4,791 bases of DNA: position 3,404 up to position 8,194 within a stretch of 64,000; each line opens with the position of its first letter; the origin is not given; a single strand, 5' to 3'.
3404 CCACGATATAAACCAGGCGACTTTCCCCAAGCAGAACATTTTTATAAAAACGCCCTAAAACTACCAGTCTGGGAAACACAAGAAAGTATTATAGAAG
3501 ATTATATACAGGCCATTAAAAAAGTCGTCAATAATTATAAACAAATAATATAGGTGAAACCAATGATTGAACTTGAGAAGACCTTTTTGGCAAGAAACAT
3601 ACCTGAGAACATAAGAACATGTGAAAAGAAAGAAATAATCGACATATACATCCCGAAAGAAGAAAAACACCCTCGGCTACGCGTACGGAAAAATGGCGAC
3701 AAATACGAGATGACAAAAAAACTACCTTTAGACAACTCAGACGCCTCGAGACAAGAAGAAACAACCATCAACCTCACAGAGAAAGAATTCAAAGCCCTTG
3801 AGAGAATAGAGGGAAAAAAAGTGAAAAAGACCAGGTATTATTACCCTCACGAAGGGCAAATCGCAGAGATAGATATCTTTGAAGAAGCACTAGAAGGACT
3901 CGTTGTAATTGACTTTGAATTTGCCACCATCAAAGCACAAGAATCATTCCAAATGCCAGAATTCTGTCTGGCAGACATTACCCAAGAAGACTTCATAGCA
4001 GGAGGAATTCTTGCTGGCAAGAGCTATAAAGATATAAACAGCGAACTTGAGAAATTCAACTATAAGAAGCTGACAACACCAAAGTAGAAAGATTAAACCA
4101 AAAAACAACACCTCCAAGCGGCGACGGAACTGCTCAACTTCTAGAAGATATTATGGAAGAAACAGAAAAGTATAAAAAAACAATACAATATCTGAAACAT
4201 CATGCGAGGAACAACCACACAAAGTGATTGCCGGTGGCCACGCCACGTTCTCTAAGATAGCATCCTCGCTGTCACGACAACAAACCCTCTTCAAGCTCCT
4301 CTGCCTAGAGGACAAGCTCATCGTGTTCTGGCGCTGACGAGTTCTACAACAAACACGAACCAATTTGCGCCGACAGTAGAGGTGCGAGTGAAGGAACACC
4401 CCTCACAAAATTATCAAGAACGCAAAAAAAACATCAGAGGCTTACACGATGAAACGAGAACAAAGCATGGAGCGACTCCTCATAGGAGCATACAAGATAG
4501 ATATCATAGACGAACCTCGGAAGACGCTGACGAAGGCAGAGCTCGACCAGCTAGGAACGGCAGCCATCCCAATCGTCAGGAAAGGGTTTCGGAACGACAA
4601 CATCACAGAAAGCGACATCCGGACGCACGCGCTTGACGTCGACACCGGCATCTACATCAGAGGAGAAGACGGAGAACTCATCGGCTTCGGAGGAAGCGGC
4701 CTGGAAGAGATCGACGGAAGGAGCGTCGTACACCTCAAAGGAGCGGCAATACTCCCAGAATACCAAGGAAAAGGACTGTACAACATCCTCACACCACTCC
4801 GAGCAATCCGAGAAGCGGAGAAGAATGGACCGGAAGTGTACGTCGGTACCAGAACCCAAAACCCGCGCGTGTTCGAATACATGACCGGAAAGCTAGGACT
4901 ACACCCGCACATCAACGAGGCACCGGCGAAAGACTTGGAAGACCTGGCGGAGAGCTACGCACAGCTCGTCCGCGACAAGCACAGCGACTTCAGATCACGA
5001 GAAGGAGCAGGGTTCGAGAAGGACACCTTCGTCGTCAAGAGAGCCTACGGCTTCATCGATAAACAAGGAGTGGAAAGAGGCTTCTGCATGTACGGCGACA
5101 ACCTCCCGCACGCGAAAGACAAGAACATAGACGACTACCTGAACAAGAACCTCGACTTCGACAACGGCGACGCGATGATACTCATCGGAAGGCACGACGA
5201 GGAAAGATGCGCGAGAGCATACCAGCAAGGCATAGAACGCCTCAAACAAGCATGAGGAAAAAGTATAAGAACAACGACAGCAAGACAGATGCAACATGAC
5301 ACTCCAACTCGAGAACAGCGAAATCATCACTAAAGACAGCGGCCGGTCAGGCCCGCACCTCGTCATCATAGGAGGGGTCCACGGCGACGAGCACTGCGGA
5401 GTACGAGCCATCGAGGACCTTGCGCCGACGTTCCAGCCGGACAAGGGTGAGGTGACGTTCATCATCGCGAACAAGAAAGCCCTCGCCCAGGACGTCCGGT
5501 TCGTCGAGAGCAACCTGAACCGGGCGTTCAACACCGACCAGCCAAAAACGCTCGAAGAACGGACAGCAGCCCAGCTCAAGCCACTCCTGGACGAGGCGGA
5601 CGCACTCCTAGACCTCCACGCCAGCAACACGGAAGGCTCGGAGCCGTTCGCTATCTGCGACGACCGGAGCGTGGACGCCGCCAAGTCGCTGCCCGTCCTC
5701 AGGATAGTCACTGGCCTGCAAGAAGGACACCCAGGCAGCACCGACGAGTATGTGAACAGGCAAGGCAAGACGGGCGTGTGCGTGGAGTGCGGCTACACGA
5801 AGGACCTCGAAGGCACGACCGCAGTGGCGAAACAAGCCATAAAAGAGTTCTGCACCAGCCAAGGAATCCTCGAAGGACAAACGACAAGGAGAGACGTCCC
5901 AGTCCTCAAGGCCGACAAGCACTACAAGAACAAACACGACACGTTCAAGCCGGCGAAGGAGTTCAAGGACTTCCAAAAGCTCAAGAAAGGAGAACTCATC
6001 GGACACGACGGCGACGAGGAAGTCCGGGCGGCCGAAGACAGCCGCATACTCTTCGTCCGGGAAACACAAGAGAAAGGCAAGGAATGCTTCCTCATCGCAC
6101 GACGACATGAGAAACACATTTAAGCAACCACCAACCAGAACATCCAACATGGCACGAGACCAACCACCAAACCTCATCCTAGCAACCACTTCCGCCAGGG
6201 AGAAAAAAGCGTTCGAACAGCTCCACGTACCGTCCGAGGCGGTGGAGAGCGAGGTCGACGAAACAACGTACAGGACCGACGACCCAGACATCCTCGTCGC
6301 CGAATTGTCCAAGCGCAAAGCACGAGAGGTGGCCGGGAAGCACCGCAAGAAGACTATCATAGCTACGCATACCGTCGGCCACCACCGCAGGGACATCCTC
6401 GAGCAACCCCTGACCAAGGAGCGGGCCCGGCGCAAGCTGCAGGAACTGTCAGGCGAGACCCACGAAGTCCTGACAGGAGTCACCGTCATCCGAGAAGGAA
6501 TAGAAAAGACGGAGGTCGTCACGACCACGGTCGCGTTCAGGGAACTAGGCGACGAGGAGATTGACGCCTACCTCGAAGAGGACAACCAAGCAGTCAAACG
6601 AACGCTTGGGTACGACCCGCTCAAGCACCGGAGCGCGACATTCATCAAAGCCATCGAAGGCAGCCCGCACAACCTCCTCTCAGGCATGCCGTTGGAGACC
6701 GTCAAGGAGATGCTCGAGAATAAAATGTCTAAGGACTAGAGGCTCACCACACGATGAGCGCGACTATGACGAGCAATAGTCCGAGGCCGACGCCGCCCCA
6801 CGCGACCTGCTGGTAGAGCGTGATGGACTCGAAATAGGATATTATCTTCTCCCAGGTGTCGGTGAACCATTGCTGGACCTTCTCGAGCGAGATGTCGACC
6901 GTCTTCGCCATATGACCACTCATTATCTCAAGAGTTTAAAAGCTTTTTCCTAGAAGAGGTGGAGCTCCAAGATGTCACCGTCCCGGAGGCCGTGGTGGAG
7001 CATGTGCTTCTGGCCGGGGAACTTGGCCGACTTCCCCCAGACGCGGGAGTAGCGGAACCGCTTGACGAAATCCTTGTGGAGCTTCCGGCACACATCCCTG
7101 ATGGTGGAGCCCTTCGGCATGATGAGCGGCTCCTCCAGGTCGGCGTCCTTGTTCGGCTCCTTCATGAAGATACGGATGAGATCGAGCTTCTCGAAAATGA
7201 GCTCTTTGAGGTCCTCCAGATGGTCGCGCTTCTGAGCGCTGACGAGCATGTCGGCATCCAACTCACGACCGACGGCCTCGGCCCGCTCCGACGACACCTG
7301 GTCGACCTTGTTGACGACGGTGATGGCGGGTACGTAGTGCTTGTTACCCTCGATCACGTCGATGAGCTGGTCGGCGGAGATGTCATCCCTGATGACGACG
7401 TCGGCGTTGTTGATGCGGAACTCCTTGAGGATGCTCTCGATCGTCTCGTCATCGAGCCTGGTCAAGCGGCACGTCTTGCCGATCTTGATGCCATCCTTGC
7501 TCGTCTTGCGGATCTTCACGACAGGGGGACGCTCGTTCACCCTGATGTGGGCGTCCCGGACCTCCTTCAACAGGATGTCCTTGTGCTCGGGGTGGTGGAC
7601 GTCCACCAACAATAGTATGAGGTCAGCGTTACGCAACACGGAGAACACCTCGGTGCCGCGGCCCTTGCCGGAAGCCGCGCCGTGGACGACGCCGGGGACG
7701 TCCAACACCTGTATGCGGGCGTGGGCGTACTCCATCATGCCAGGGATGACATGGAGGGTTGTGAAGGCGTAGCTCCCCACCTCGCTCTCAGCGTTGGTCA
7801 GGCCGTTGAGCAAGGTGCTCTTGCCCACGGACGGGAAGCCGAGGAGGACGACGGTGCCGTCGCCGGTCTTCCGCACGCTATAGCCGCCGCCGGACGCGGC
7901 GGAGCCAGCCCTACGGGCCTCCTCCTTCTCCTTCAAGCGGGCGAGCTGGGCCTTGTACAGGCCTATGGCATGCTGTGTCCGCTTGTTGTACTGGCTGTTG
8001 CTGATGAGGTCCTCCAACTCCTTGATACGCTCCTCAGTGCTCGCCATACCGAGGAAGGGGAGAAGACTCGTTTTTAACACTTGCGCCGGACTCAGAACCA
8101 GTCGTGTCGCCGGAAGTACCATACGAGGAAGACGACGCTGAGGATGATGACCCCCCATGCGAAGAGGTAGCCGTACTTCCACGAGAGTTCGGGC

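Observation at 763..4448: Lower-GC, SD-led cassette of radical SAM, DegT aminotransferase and CYTH next to an Lrp regulator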

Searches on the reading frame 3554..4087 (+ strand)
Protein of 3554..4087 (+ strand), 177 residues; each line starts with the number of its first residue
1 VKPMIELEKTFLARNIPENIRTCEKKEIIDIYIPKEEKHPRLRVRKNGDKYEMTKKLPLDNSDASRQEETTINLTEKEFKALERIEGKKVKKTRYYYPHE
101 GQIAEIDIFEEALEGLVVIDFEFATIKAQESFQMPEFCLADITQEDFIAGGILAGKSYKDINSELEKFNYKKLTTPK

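Call 3: search_protein_families(library=pfam, proteins=[window:3554-4087:+], max_evalue=0.01)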
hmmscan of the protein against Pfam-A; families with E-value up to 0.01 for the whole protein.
window:3554-4087:+ (177 aa): 0 families

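Call 4: search_protein_families(library=ncbifam, proteins=[window:3554-4087:+], max_evalue=0.01)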
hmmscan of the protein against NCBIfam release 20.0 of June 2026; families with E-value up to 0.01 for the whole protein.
window:3554-4087:+ (177 aa): 0 families

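Call 6: search_protein_families(library=pfam, proteins=[window:3554-4087:+, window:3563-4087:+], max_evalue=10)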
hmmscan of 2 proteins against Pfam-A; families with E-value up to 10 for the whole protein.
window:3554-4087:+ (177 aa): 2 families
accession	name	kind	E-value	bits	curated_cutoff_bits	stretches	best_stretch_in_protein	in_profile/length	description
PF05504.16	Spore_GerAC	-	0.022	15.3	23.6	1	22-109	39-125/167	Spore germination B3/ GerAC like, C-terminal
PF17950.7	SpmSyn_N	-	0.086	13.5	25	1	6-92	5-89/96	S-adenosylmethionine decarboxylase N -terminal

window:3563-4087:+ (174 aa): 2 families
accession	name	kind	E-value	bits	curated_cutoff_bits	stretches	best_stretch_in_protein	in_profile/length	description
PF05504.16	Spore_GerAC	-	0.027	15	23.6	1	20-106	40-125/167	Spore germination B3/ GerAC like, C-terminal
PF17950.7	SpmSyn_N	-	0.087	13.5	25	1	3-89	5-89/96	S-adenosylmethionine decarboxylase N -terminal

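Call 7: search_protein_families(library=padloc, proteins=[window:3554-4087:+], max_evalue=0.1)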
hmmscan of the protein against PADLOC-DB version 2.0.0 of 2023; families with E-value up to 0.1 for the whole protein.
window:3554-4087:+ (177 aa): 0 families

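Call 8: search_solved_structures(query=window:3554-4087:+, max_evalue=10, show_alignments=2)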
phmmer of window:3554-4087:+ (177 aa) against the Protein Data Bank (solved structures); distinct sequences matched with E-value up to 10: 5.
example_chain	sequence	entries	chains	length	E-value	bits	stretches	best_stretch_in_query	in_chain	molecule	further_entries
2fbl_A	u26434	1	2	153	4.9e-10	42.7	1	4-145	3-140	hypothetical protein NE1496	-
3typ_A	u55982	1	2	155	8.8e-10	41.9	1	5-145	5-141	Uncharacterized protein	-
9p0k_B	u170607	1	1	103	0.13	15.3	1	6-71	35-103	C-X-C motif chemokine 9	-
1p6p_A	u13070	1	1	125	0.35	13.9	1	20-99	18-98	Fatty acid-binding protein, liver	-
2ft9_A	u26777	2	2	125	0.36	13.8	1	35-103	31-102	Fatty acid-binding protein 2, liver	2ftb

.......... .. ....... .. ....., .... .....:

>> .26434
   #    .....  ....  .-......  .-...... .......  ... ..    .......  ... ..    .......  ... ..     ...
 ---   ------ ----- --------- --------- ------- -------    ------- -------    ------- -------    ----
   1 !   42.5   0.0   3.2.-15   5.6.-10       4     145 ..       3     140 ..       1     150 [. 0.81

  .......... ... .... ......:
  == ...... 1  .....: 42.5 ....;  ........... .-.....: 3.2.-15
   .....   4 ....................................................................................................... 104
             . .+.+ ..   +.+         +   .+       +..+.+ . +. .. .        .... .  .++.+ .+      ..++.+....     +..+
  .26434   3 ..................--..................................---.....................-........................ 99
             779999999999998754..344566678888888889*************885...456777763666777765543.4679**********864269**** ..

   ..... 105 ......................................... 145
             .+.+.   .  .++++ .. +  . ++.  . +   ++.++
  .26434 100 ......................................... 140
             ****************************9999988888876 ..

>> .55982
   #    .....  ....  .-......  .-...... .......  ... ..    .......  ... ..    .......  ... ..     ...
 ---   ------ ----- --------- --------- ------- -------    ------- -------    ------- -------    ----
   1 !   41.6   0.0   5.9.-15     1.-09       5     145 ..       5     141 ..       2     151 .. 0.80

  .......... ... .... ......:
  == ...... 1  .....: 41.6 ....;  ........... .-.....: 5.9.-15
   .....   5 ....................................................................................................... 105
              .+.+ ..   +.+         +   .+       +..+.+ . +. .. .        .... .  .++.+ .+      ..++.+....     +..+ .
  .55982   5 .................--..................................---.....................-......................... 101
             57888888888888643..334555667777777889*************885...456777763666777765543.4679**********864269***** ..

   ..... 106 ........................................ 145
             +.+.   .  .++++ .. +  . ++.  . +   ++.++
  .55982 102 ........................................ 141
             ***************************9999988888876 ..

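Call 66: search_protein_families(library=ncbifam, proteins=[window:3563-4087:+], max_evalue=0.001)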
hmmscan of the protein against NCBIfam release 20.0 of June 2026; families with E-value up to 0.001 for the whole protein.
window:3563-4087:+ (174 aa): 0 families

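Call 71: search_solved_structures(query=A2, max_evalue=0.01, show_alignments=1)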
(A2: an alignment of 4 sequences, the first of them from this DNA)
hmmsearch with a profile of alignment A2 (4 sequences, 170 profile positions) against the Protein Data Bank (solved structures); distinct sequences matched with E-value up to 0.01: 2.
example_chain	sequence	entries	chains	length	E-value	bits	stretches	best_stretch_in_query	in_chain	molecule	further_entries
2fbl_A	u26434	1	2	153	3.3e-14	56.4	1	1-143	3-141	hypothetical protein NE1496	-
3typ_A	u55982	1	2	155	9.7e-14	54.9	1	2-143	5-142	Uncharacterized protein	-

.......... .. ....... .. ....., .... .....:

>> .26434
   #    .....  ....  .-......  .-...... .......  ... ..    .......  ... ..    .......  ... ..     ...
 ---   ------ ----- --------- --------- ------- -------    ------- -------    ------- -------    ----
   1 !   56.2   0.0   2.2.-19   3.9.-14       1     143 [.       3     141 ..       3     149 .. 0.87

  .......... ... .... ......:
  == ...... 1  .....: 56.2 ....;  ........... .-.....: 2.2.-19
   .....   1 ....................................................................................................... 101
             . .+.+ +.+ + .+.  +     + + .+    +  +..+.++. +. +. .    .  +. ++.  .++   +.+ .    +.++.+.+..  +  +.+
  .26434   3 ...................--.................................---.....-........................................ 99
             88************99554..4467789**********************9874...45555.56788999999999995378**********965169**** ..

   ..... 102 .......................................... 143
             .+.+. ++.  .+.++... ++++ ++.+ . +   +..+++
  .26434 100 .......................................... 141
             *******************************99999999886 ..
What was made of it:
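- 3563..4087 (+): CYTH / triphosphate-tunnel (NeuTTM-like) phosphohydrolase (174 aa; an alternative in-frame GTG start lies at 3554). Proposed to remove phosphates from the modified NTP (inferred). phmmer against the PDB hits NeuTTM 2fbl/3typ at E = 5e-10 (call 8), and a profile gives 3.3e-14 (call 71).
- On CYTH / triphosphate tunnel metalloenzymes: NeuTTM 2fbl/3typ matches at E = 4.9e-10 with the single sequence and 3.3e-14 with a profile (calls 8, 71).
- Checked: The protein is nevertheless homologous to the CYTH/triphosphate-tunnel enzyme NeuTTM (PDB 2fbl/3typ): E = 5e-10 with the single sequence and 3e-14 with a profile (calls 8, 71).
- Tried and rejected: The assignment came only from phmmer and profile searches against the PDB (calls 8, 71).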

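Call 72: search_protein_families(library=pfam, alignment_id=A2, max_evalue=1)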
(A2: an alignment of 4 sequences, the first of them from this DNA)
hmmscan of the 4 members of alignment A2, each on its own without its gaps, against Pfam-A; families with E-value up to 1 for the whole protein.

A. member 1, seq(174 aa): 2 families
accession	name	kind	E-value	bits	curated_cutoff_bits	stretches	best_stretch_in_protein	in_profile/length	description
PF05504.16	Spore_GerAC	-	0.027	15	23.6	1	20-106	40-125/167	Spore germination B3/ GerAC like, C-terminal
PF17950.7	SpmSyn_N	-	0.087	13.5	25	0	3-89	5-89/96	S-adenosylmethionine decarboxylase N -terminal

B. families by the number of members that match (of 4 scanned): 3 families
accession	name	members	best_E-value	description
PF05504.16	Spore_GerAC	1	0.027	Spore germination B3/ GerAC like, C-terminal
PF17950.7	SpmSyn_N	1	0.087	S-adenosylmethionine decarboxylase N -terminal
PF04986.18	Y2_Tnp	1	0.17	Putative transposase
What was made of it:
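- Closest known: NeuTTM. Different: Pfam's CYTH model does not detect the protein (calls 6, 72).
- Checked: Pfam's CYTH model does NOT hit the third gene (calls 3, 6, 72).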

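Call 85: predict_structure(protein=window:3563-4087:+)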
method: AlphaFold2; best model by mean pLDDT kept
length: 174 residues; sequences in the alignment: 1
mean_pLDDT: 37.1   pTM: 0.33
mean pLDDT of the five models: 37.1, 36.7, 35.9, 34.4, 34.2
residues with pLDDT >= 90: 0; 70-90: 0; 50-70: 13; < 50: 161
segments of 3 or more residues with pLDDT < 50: 1-44, 49-71, 78-88, 90-159, 164-167, 170-174
pLDDT, mean of each block of 10 residues (from residue 1): 23 24 25 35 51 40 42 50 45 43 43 35 27 26 33 43 47 34
secondary structure, 60 per line:
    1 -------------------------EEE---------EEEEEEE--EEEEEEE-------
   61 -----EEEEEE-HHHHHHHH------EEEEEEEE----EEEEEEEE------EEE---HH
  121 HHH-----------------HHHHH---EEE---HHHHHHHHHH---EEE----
elements in order: E26-28 E38-44 E47-53 E66-71 H73-80 E87-94 E99-106 E113-115 H119-123 H141-145 E149-151 H155-164 E168-170
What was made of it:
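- On CYTH / triphosphate tunnel metalloenzymes: The AF2 run was made without an alignment and gave pLDDT 37, which is unusable (call 85).
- Tried and rejected: It gave pLDDT 37 and is unusable (call 85), and no structure jobs were left.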

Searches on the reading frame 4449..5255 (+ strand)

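Call 3: search_protein_families(library=pfam, proteins=[window:4449-5255:+], max_evalue=0.01)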
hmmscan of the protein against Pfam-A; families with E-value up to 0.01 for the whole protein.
window:4449-5255:+ (268 aa): 1 family
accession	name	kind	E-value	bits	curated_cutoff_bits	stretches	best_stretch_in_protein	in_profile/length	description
PF00583.31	Acetyltransf_1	-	0.00025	21.8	20.7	1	61-112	28-78/116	Acetyltransferase (GNAT) family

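Call 4: search_protein_families(library=ncbifam, proteins=[window:4449-5255:+], max_evalue=0.01)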
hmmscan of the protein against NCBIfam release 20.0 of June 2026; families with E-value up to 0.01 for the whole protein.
window:4449-5255:+ (268 aa): 0 families

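Call 7: search_protein_families(library=padloc, proteins=[window:4449-5255:+], max_evalue=0.1)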
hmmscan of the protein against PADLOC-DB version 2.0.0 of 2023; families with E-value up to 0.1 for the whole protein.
window:4449-5255:+ (268 aa): 0 families

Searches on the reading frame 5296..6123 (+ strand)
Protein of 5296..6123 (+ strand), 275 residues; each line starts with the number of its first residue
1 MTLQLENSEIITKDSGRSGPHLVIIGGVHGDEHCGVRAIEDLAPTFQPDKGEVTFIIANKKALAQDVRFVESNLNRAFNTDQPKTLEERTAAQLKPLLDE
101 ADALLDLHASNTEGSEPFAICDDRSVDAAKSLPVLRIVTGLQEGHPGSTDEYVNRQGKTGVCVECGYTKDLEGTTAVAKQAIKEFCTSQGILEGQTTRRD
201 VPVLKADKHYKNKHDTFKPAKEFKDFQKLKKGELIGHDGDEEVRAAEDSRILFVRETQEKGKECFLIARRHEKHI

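Call 3: search_protein_families(library=pfam, proteins=[window:5296-6123:+], max_evalue=0.01)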
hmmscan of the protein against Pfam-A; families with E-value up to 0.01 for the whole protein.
window:5296-6123:+ (275 aa): 3 families
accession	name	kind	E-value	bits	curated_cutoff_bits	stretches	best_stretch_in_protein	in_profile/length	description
PF24827.1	AstE_AspA_cat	-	1.2e-20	74.3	25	1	19-178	2-180/192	Succinylglutamate desuccinylase/Aspartoacylase catalytic domain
PF17033.10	Peptidase_M99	-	1.6e-05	25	27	1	17-109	34-129/267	Carboxypeptidase controlling helical cell shape catalytic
PF04952.20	AstE_AspA_hybrid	-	2e-05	24.9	25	1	219-268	24-73/76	AstE/AspA barrel-sandwich hybrid domain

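Call 4: search_protein_families(library=ncbifam, proteins=[window:5296-6123:+], max_evalue=0.01)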
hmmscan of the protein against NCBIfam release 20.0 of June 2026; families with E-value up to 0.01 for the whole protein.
window:5296-6123:+ (275 aa): 4 families
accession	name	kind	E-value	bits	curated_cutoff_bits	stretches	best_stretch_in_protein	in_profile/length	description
NF002601.0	PRK02259.1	equivalog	5.4e-15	55.3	180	1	21-169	6-169/293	aspartoacylase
NF003706.0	PRK05324.1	subfamily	7.3e-14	51.5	170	1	18-98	48-135/336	succinylglutamate desuccinylase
TIGR02994.1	ectoine_eutE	equivalog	1.7e-08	33.8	402.7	1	18-200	46-245/325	N(2)-acetyl-L-2,4-diaminobutanoate deacetylase DoeB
TIGR03242.1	arg_catab_astE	equivalog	5e-08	32.6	305.65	1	21-94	43-123/319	succinylglutamate desuccinylase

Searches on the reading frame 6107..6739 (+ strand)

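Call 3: search_protein_families(library=pfam, proteins=[window:6107-6739:+], max_evalue=0.01)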
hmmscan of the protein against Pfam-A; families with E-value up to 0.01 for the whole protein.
window:6107-6739:+ (210 aa): 1 family
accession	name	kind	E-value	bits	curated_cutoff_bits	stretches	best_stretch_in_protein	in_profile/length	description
PF02545.19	Maf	-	6.1e-35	121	27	1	22-205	1-186/187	Maf-like protein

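Call 4: search_protein_families(library=ncbifam, proteins=[window:6107-6739:+], max_evalue=0.01)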
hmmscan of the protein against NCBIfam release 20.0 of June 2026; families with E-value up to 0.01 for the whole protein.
window:6107-6739:+ (210 aa): 14 families
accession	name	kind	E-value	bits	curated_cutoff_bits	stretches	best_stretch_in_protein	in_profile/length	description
TIGR00172.1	maf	subfamily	1e-32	113.2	117.15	1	21-203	3-184/185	Maf family nucleotide pyrophosphatase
NF010941.0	PRK14361.1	equivalog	7.1e-27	94.2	272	1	19-203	4-184/194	Maf-like protein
NF000867.0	PRK00078.1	equivalog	1.2e-24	87.1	249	1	22-205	2-187/192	Maf-like protein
NF010943.0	PRK14363.1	equivalog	6e-24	84.7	273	1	23-206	3-183/204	Maf-like protein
NF010948.0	PRK14368.1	equivalog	6.2e-24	84.5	291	1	22-205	6-188/193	Maf-like protein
NF010945.0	PRK14365.1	equivalog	6e-22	78.2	273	1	23-206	4-187/197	Maf-like protein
NF010946.0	PRK14366.1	equivalog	7.5e-21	74.5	284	1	22-204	6-187/195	Maf-like protein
NF002401.0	PRK01441.1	equivalog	1.2e-17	64.1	317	1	21-204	5-193/207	Maf-like protein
NF010942.0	PRK14362.1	equivalog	1.8e-17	63.4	290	1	22-204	13-196/210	Maf-like protein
NF010944.0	PRK14364.1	equivalog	2e-14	53.6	311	1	25-203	1-176/181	Maf-like protein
NF003403.0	PRK04694.1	equivalog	1.6e-12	47.5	300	1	23-203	2-184/190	Maf-like protein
NF010947.0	PRK14367.1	equivalog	6.5e-12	45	315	1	23-203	4-188/202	Maf-like protein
NF002690.0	PRK02478.1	equivalog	1.5e-11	44.2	269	1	22-203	4-191/199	Maf-like protein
NF003141.0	PRK04056.1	equivalog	2.9e-11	43.4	161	1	23-161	2-141/181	septum formation inhibitor Maf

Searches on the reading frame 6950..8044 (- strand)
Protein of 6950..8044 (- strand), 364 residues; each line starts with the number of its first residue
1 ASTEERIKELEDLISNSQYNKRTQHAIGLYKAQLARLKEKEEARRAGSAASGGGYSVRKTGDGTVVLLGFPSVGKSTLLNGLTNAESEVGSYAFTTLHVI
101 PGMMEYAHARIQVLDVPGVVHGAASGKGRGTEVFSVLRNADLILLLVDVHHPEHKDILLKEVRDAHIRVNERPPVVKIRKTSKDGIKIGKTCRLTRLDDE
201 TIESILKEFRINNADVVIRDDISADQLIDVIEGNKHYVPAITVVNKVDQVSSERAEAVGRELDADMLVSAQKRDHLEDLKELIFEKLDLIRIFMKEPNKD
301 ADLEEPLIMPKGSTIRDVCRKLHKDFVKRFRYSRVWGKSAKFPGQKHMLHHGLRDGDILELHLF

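Call 49: find_homologous_proteins(query=window:6950-8044:-, max_evalue=1e-30)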
Query window:6950-8044:- (364 aa): 6943 proteins with E <= 1e-30 among 8000 candidates; the best 120 are listed.
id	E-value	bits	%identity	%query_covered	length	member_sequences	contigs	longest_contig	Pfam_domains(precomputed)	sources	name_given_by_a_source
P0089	7.8e-224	760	94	100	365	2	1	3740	PF02824.28,PF01926.30,PF02421.25,PF16897.11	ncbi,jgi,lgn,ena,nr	ncbi:GTP-binding protein [Candidatus Woesearchaeota archaeon]|nr:GTP-binding protein [Candidatus Woe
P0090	2.2e-203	693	84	99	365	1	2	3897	PF02824.28,PF01926.30,PF02421.25,PF16897.11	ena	-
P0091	9.3e-182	622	76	100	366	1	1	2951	PF02824.28,PF01926.30,PF02421.25,PF16897.11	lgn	-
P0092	6.7e-181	619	76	100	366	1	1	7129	PF02824.28,PF01926.30,PF02421.25,PF16897.11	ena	-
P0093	8.6e-181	619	75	100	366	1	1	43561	PF02824.28,PF01926.30,PF02421.25,PF16897.11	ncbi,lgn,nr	ncbi:GTP-binding protein [Candidatus Woesearchaeota archaeon]|nr:GTP-binding protein [Candidatus Woe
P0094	2.7e-180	617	75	100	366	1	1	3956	PF02824.28,PF01926.30,PF02421.25,PF16897.11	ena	-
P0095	3.3e-180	617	75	100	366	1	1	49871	PF02824.28,PF01926.30,PF02421.25,PF16897.11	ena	-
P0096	1.0e-179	615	76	100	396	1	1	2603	PF02824.28,PF01926.30,PF02421.25,PF16897.11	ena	-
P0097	1.1e-179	615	75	100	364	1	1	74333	PF02824.28,PF01926.30,PF02421.25,PF16897.11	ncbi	-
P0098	5.2e-179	613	76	100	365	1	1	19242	PF02824.28,PF01926.30,PF02421.25,PF16897.11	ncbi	-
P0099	4.4e-176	603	74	100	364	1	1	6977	PF02824.28,PF01926.30,PF02421.25,PF16897.11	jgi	-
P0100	1.5e-175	601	74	99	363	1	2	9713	PF02824.28,PF01926.30,PF02421.25,PF03193.23,PF16897.11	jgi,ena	jgi:small GTP-binding protein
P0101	3.5e-175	600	72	100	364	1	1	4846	PF02824.28,PF01926.30,PF02421.25,PF16897.11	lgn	-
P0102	3.9e-173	593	72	99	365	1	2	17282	PF02824.28,PF01926.30,PF02421.25,PF16897.11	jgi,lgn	jgi:small GTP-binding protein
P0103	8.3e-173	592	72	99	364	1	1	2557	PF02824.28,PF01926.30,PF02421.25,PF16897.11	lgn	-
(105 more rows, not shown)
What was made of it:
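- Tried and rejected: Host identity was inferred from a DRG GTPase instead (call 49).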
